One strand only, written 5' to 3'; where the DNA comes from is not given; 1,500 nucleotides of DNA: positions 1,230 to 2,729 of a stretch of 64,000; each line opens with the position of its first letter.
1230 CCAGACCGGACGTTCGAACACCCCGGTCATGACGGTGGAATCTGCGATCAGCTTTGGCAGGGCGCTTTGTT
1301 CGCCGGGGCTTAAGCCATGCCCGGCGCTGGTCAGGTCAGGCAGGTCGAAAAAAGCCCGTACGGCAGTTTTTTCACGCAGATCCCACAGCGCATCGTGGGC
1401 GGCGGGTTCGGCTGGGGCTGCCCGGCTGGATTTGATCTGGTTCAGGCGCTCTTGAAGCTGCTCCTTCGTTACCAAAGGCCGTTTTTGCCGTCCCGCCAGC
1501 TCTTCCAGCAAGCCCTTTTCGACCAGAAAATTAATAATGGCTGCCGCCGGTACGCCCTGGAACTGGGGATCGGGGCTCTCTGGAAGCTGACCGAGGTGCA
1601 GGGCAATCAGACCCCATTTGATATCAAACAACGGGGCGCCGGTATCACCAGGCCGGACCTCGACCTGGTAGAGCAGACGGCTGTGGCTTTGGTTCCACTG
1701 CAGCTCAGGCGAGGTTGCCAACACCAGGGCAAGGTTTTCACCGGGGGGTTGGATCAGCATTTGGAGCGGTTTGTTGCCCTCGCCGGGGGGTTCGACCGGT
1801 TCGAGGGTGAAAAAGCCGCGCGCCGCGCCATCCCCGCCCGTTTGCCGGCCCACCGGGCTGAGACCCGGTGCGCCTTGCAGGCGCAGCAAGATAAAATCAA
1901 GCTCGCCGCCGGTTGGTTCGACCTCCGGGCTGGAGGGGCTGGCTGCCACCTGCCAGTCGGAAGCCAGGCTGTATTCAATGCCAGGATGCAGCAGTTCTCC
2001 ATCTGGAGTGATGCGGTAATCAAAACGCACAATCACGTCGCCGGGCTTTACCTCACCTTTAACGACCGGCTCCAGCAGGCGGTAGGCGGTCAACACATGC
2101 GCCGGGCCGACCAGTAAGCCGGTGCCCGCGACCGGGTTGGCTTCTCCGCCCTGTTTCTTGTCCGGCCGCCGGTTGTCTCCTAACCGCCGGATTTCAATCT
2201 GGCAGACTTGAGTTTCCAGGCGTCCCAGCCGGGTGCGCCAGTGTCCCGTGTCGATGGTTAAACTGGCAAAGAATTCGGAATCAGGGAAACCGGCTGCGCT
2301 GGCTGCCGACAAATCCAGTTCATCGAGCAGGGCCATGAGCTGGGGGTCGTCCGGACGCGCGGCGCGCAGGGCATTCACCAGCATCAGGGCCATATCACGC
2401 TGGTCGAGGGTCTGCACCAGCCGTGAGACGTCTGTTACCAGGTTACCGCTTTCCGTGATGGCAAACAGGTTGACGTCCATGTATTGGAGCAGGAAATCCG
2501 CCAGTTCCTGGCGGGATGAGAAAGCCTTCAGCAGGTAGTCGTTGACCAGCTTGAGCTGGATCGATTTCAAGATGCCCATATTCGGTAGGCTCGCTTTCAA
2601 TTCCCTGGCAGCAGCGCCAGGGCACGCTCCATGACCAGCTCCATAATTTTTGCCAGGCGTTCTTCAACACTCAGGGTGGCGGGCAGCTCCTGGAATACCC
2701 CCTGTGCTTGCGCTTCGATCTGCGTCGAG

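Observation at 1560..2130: The STAND protein carries a catalytically dead paralogue of the neighbouring protease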

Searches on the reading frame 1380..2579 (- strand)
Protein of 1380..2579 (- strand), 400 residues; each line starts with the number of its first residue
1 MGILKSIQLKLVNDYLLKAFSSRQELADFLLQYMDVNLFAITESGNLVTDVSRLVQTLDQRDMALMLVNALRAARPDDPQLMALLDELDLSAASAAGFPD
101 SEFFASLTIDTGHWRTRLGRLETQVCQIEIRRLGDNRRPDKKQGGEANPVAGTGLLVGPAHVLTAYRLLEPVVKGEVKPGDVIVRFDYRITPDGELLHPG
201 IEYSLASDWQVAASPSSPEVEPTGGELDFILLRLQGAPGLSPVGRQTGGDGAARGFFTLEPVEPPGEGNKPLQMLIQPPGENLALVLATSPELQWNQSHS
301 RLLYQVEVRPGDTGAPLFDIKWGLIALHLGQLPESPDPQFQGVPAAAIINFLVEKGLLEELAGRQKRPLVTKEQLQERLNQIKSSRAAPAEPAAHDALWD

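Call 7: find_homologous_proteins(query=window:1380-2579:-, max_evalue=0.00001)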
Query window:1380-2579:-: 8000 candidates shared short words with the query, none scored E <= 0.00001.

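Call 32: predict_structure(alignment_id=A1)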
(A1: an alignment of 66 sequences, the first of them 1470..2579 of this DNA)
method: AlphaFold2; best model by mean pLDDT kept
length: 370 residues; sequences in the alignment: 66
mean_pLDDT: 87.9   pTM: 0.72
mean pLDDT of the five models: 87.9, 87.9, 87.5, 87.3, 87.3
residues with pLDDT >= 90: 249; 70-90: 77; 50-70: 29; < 50: 15
segments of 3 or more residues with pLDDT < 50: 94-102, 366-370
pLDDT, mean of each block of 10 residues (from residue 1): 84 97 97 92 95 95 90 92 92 49 61 91 97 61 65 97 97 96 97 94 98 92 92 97 78 94 81 93 89 89 89 94 95 85 95 94 59
secondary structure, 60 per line:
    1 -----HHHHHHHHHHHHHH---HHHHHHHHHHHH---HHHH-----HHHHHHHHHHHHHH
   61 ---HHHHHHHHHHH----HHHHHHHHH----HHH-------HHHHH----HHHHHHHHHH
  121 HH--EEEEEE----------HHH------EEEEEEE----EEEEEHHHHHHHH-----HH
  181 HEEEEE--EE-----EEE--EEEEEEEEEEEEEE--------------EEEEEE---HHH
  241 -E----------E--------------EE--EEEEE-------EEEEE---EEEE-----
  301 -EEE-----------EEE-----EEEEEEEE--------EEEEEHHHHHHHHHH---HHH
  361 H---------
elements in order: H6-19 H23-34 H38-41 H47-60 H64-74 H79-87 H102-106 H111-122 E125-130 E150-156 E161-165 H166-173 E182-186 E196-198 E201-214 E229-234 E272-276 E284-288 E292-295 E302-304 E316-318 E324-331 E340-344 H345-354 H358-361

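Call 37: fold_search(model_id=the predicted structure, library=pdb)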
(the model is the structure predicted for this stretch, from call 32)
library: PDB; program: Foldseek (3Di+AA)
matches with E <= 10: 1375; with E <= 0.001: 818
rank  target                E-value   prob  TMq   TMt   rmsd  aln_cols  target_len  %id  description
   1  8s9k_D                3.1e-12  1.00  0.41  0.54   7.7       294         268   16  Structure of dimeric FAM111A SPD S541A Mutant (released 2024-03-20)
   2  6pym                  5.6e-12  1.00  0.39  0.63   4.8       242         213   16  Structure of active-site serine mutant of ESP, serine protease from Staphylococcus epidermidis (released 2019-08-14)
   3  6tya                  8.9e-12  1.00  0.38  0.61   5.8       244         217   16  Structure of N-terminus locked Esp with one pro-peptide residue - V67C, D255C (released 2019-08-28)
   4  6q24                  2.2e-11  1.00  0.41  0.68   4.5       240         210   17  Structure of pro-Esp mutant- S235A (released 2019-08-21)
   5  8s9k_B                2.6e-11  1.00  0.41  0.56   7.1       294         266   16  Structure of dimeric FAM111A SPD S541A Mutant (released 2024-03-20)
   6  8se8_L                3.1e-11  1.00  0.39  0.67   5.5       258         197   13  HTRA-1 PD/SA bound to CKP 1G10 (released 2024-07-03)
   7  8sdp_B                3.7e-11  1.00  0.40  0.70   4.9       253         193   13  HTRA-1 PDSA bound to CKP 3A7 (released 2024-07-03)
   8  8s9k_C                3.7e-11  1.00  0.42  0.60   5.8       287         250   16  Structure of dimeric FAM111A SPD S541A Mutant (released 2024-03-20)
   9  1qy6                  3.9e-11  1.00  0.41  0.66   5.5       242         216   15  Structue of V8 Protease from Staphylococcus aureus (released 2004-02-17)
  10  4jcn                  3.9e-11  1.00  0.38  0.61   5.5       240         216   17  Structure of ESP, serine protease from Staphylococcus epidermidis (released 2013-09-04)
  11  8se7_K                6.2e-11  1.00  0.37  0.66   5.9       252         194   15  HTRA-1 PDSA bound to CKP 1A8 (released 2024-07-03)
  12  6u1b                  7.0e-11  1.00  0.39  0.62   7.8       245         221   16  Structure of N-terminus locked Esp with eight pro-peptide residues - V67C, D255C (released 2019-09-04)
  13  1wcz                  7.0e-11  1.00  0.39  0.63   6.3       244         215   15  Crystal structure of an alkaline form of v8 protease from Staphylococcus aureus (released 2004-06-01)
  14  2qf0_D                9.9e-11  1.00  0.40  0.69   5.0       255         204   14  Structure of the delta PDZ truncation of the DegS protease (released 2007-12-11)
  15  8se7_A                1.1e-10  1.00  0.38  0.68   5.6       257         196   13  HTRA-1 PDSA bound to CKP 1A8 (released 2024-07-03)
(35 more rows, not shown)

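Call 40: find_related_loci(query=A2, collection=genome_contigs, flank=10000)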
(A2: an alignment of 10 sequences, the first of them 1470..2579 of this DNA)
Query A2 (370 aa) in genome_contigs; peptide patterns used: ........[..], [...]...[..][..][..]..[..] (x = any residue, [..] = any of these).
349 stretches matched a pattern; 272 encode a relative of the query (tblastn E <= 1e-3); the best 80 are kept; 80 distinct loci.
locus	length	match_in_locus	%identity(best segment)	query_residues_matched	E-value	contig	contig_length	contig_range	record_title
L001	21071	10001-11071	32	1-361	6e-54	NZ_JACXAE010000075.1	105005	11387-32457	Iningainema tapete BLCC-T55 NODE_41_length_105005_cov_25.731625, whole genome shotgun sequence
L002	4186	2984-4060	33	4-369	2e-53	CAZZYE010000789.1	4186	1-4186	MAG: uncultured Stigonema sp. isolate Brown_Z.bin.1 genome assembly, contig: NODE_10114_length_4186_cov_6.708545, whole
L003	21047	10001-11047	32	8-361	1e-52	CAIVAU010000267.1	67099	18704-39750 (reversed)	MAG: uncultured cyanobacterium isolate B12_bin-0982 genome assembly, contig: bin-0982:267/268, whole genome shotgun sequ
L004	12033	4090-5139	32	8-361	8e-52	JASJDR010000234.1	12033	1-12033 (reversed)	MAG: Xenococcus sp. MO_188.B8 MO_188.c_5910, whole genome shotgun sequence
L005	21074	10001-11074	32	4-365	1e-51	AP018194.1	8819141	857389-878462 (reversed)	Scytonema sp. HK-05 DNA, nearly complete genome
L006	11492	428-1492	34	16-370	2e-51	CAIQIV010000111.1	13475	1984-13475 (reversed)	MAG: uncultured Chloroflexi bacterium isolate LaPlata_bin-0303 genome assembly, contig: bin-0303:111/865, whole genome s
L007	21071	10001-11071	31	4-365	3e-51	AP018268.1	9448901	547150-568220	Scytonema sp. NIES-4073 DNA, nearly complete genome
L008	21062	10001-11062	33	4-361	3e-51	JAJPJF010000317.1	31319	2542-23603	MAG: Nostocales cyanobacterium Centralia_MAG_434 k107_35282750, whole genome shotgun sequence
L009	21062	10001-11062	32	8-365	2e-51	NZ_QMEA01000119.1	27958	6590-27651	Brasilonema sp. UFV-L1 scaffold119_cov14, whole genome shotgun sequence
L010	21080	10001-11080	32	4-369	2e-50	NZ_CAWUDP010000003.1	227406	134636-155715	Scytonema sp. PCC 10023 isolate Scytonema sp. PCC 10023 NODE_3_length_227406_cov_95.136850, whole genome shotgun sequenc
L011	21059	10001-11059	32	4-365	5e-50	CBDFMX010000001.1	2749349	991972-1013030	MAG: Stigonema sp. isolate 9a048915-f00d-425c-bd96-d5550510256a genome assembly, contig: contig_1, whole genome shotgun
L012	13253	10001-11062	31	4-361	8e-50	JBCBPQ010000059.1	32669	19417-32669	MAG: Cyanobacteria bacterium J06633_8 k141_252586_length_32669_cov_52.0000, whole genome shotgun sequence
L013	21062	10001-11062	31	8-365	6e-50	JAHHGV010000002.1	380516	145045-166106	MAG: Brasilonema angustatum HA4187-MV1 scaffold_19_c2, whole genome shotgun sequence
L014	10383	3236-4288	32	4-363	9e-50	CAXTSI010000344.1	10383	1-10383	MAG TPA_asm: uncultured bacterium isolate public_SRR14721957_metawrap_bin.4 genome assembly, contig: public_SRR14721957_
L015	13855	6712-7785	31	4-365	1e-49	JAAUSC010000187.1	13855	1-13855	MAG: Scytonema sp. RU_4_4 NODE_2157_length_13855_cov_13.127331, whole genome shotgun sequence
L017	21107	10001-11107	30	1-354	5e-49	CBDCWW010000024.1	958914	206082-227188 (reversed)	MAG: Trueperaceae bacterium isolate dd1d7b0e-a6e7-4c02-9a01-6f6a99cee598 genome assembly, contig: contig_24, whole genom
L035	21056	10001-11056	29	1-358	1e-39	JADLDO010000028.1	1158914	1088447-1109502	MAG: Caldilineaceae bacterium isolate SJ28 c_000000499851, whole genome shotgun sequence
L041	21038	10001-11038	31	28-362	1e-37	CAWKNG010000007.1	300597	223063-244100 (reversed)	MAG: uncultured Actinomycetes bacterium isolate MFD01275.bin.1.259 genome assembly, contig: contig_38080, whole genome s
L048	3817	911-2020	30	1-357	5e-37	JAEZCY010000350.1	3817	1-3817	MAG: Acidobacteria bacterium isolate OH_CBrB_268 k127_163345, whole genome shotgun sequence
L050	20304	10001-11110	30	1-357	4e-36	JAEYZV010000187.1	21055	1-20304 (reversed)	MAG: Acidobacteria bacterium isolate OH_CBrB_117 k127_2029600, whole genome shotgun sequence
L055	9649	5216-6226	33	3-356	3e-35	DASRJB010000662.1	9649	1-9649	MAG TPA_asm: Pirellulaceae bacterium isolate SMAG_U10125 k141_2449689, whole genome shotgun sequence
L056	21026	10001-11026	30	8-348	4e-35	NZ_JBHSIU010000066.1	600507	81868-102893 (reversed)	Dactylosporangium cerinum strain CGMCC 4.7152 platanus_K_default_66, whole genome shotgun sequence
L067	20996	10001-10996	28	45-361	1e-32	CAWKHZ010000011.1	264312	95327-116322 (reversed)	MAG: uncultured Acidobacteriota bacterium isolate MFD02840.bin.1.73 genome assembly, contig: contig_6671, whole genome s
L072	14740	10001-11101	28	4-357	5e-32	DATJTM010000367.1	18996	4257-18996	MAG TPA_asm: Luteitalea sp. isolate SMAG_U15020 k141_1078853, whole genome shotgun sequence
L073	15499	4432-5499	29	3-362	3e-32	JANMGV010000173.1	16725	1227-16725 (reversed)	MAG: Pirellulaceae bacterium isolate OTE_70_metabat_376 OTE_70_k141_2665313, whole genome shotgun sequence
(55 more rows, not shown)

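Call 43: search_protein_families(library=pfam, proteins=[L017:12384-16226:+, L041:11054-16048:+, L050:4724-9961:+, L072:5535-10001:+, L056:11715-15818:+, L035:11105-12250:+], max_evalue=0.001)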
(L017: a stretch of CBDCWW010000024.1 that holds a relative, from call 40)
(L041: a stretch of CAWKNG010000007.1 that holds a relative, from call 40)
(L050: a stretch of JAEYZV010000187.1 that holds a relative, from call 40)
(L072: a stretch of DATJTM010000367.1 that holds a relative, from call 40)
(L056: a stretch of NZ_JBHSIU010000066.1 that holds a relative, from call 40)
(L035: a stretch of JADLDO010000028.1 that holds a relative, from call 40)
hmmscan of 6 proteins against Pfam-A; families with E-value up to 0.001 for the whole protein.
L017:12384-16226:+ (1281 aa): 6 families
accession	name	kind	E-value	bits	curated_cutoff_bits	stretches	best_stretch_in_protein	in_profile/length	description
PF24883.2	NPHP3_N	-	3.1e-08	34.4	24.8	1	224-395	21-164/164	Nephrocystin 3, N-terminal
PF19955.5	EAD1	-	4.8e-08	33.8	24.2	1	951-1034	3-89/90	Effector-associated domain 1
PF13191.12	AAA_16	-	2.1e-07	32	32.6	1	224-384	24-158/167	AAA ATPase domain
PF13365.12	Trypsin_2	-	2.4e-07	32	27.6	1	1070-1243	2-144/144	Trypsin-like peptidase domain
PF01637.24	ATPase_2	-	2.5e-05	24.7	33.2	1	222-396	17-156/225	ATPase domain predominantly from Archaea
PF05729.18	NACHT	-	0.00048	20.4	26.7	0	228-395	3-129/167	NACHT domain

L041:11054-16048:+ (1665 aa): 6 families
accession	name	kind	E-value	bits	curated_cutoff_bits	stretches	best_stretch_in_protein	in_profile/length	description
PF19955.5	EAD1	-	5.1e-10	40.1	24.2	1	1333-1412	7-87/90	Effector-associated domain 1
PF13191.12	AAA_16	-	5.6e-10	40.4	32.6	1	591-730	24-160/167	AAA ATPase domain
PF24883.2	NPHP3_N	-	4.8e-09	37.1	24.8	1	590-746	21-164/164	Nephrocystin 3, N-terminal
PF13365.12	Trypsin_2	-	5.7e-07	30.8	27.6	1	1458-1623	1-144/144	Trypsin-like peptidase domain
PF13401.12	AAA_22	-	1.5e-06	29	27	1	591-732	5-110/130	AAA domain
PF01637.24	ATPase_2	-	3.2e-06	27.6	33.2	1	592-747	21-156/225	ATPase domain predominantly from Archaea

L050:4724-9961:+ (1746 aa): 4 families
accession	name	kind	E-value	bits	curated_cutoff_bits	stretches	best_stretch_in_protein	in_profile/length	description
PF19955.5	EAD1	-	4.1e-08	34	24.2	1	1407-1488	7-87/90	Effector-associated domain 1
PF13365.12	Trypsin_2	-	2.8e-06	28.6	27.6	1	1541-1701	2-144/144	Trypsin-like peptidase domain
PF13191.12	AAA_16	-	2.9e-06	28.3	32.6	1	797-1005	8-160/167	AAA ATPase domain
PF24883.2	NPHP3_N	-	0.00082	20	24.8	0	815-887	23-91/164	Nephrocystin 3, N-terminal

L072:5535-10001:+ (1489 aa): 3 families
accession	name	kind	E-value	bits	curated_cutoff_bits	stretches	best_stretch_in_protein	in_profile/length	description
PF13365.12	Trypsin_2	-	8.6e-09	36.7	27.6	1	1278-1438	1-144/144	Trypsin-like peptidase domain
PF13191.12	AAA_16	-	6.3e-06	27.2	32.6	1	543-736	24-155/167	AAA ATPase domain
PF24883.2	NPHP3_N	-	1.5e-05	25.7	24.8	1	545-622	23-96/164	Nephrocystin 3, N-terminal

L056:11715-15818:+ (1368 aa): 8 families
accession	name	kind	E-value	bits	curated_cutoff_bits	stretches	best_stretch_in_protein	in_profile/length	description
PF19955.5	EAD1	-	2.8e-16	60.2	24.2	1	1062-1146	2-88/90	Effector-associated domain 1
PF13191.12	AAA_16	-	1.1e-12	49.2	32.6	1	322-473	2-150/167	AAA ATPase domain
PF24883.2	NPHP3_N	-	3.7e-08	34.2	24.8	1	346-499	25-164/164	Nephrocystin 3, N-terminal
PF05729.18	NACHT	-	1.3e-06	28.8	26.7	1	344-499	1-129/167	NACHT domain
PF13401.12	AAA_22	-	4.5e-05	24.2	27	1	346-436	8-85/130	AAA domain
PF01637.24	ATPase_2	-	8.8e-05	22.9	33.2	1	322-372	1-49/225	ATPase domain predominantly from Archaea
PF13173.12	AAA_14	-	0.00042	20.8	27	1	344-400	3-57/129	AAA domain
PF00931.28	NB-ARC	-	0.00055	19.7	23.5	0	326-363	2-38/248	NB-ARC domain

L035:11105-12250:+ (382 aa): 2 families
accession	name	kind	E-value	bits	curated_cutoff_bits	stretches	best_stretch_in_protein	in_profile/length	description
PF19955.5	EAD1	-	3.4e-16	59.9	24.2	1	6-90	2-88/90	Effector-associated domain 1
PF13365.12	Trypsin_2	-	7.4e-08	33.7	27.6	1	155-316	1-144/144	Trypsin-like peptidase domain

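Call 61: search_protein_families(library=pfam, proteins=[L073:3334-4416:+, L073:4420-5931:+, L073:6072-9023:-, L055:4137-5204:+, L055:4991-6676:+, L055:6553-8010:+, L055:1-2865:+, L067:13950-16754:+], max_evalue=0.001)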
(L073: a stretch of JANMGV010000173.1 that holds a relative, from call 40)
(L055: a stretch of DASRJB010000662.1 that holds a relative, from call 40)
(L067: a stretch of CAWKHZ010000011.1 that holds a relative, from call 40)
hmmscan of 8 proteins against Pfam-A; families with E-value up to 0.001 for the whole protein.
L073:3334-4416:+ (361 aa): 1 family
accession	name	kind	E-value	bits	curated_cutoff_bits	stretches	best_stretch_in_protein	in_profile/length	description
PF19955.5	EAD1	-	3.6e-08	34.2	24.2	0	273-353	7-89/90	Effector-associated domain 1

L073:4420-5931:+ (504 aa): 3 families
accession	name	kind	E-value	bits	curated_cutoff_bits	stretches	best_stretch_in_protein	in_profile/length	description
PF19955.5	EAD1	-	1.1e-13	51.9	24.2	1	6-89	3-89/90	Effector-associated domain 1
PF13365.12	Trypsin_2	-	3.6e-08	34.7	27.6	1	156-323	1-144/144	Trypsin-like peptidase domain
PF20305.4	pYEATS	-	5.2e-07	29.9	26.9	1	424-492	8-73/73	prokaryotic YEATS domain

L073:6072-9023:- (984 aa): 3 families
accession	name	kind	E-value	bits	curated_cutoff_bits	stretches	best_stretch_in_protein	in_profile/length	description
PF01223.29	Endonuclease_NS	-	2.7e-48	165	23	1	743-951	12-217/223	DNA/RNA non-specific endonuclease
PF13365.12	Trypsin_2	-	1e-15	59.2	27.6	1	133-282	1-144/144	Trypsin-like peptidase domain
PF03372.29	Exo_endo_phos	-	1.6e-10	41.5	24.5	1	375-632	3-225/225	Endonuclease/Exonuclease/phosphatase family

L055:4137-5204:+ (356 aa): 1 family
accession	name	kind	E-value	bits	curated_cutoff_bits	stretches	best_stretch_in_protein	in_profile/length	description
PF19955.5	EAD1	-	1.4e-06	29.1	24.2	0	269-349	6-88/90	Effector-associated domain 1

L055:4991-6676:+ (562 aa): 3 families
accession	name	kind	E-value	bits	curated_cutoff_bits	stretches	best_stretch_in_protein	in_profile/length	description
PF13365.12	Trypsin_2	-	1.3e-15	58.8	27.6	1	217-382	1-144/144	Trypsin-like peptidase domain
PF19955.5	EAD1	-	7.3e-14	52.4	24.2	1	77-160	3-89/90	Effector-associated domain 1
PF20305.4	pYEATS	-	4.4e-06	26.9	26.9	1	480-548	5-71/73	prokaryotic YEATS domain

L055:6553-8010:+ (486 aa): 1 family
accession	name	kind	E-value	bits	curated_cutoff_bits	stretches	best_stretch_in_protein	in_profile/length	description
PF19955.5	EAD1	-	5.3e-12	46.5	24.2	1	50-141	3-89/90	Effector-associated domain 1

L055:1-2865:+ (955 aa): 3 families
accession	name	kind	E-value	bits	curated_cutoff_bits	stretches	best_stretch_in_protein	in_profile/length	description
PF01223.29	Endonuclease_NS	-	1.3e-48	166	23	1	705-920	7-218/223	DNA/RNA non-specific endonuclease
PF13365.12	Trypsin_2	-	2.1e-14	54.9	27.6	1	97-246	1-144/144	Trypsin-like peptidase domain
PF03372.29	Exo_endo_phos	-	2.1e-12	47.7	24.5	1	336-593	3-225/225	Endonuclease/Exonuclease/phosphatase family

L067:13950-16754:+ (935 aa): 5 families
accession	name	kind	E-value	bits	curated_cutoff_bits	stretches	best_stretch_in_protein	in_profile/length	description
PF19955.5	EAD1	-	1.6e-14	54.5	24.2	1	348-431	3-89/90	Effector-associated domain 1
PF13365.12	Trypsin_2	-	3.1e-14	54.4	27.6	1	481-643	1-144/144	Trypsin-like peptidase domain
PF13401.12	AAA_22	-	6.4e-07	30.2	27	1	711-848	4-122/130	AAA domain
PF13191.12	AAA_16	-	6.9e-07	30.4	32.6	1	693-839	2-162/167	AAA ATPase domain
PF24883.2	NPHP3_N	-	1.3e-05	25.9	24.8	1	706-839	16-157/164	Nephrocystin 3, N-terminal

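Call 68: search_protein_families(library=pfam, proteins=[L017:5853-6812:+], max_evalue=0.01)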
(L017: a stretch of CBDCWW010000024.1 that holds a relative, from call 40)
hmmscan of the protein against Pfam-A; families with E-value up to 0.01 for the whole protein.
L017:5853-6812:+ (320 aa): 1 family
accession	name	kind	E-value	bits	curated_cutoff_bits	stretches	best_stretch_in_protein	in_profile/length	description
PF19955.5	EAD1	-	3.5e-20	72.7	24.2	1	3-83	1-83/90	Effector-associated domain 1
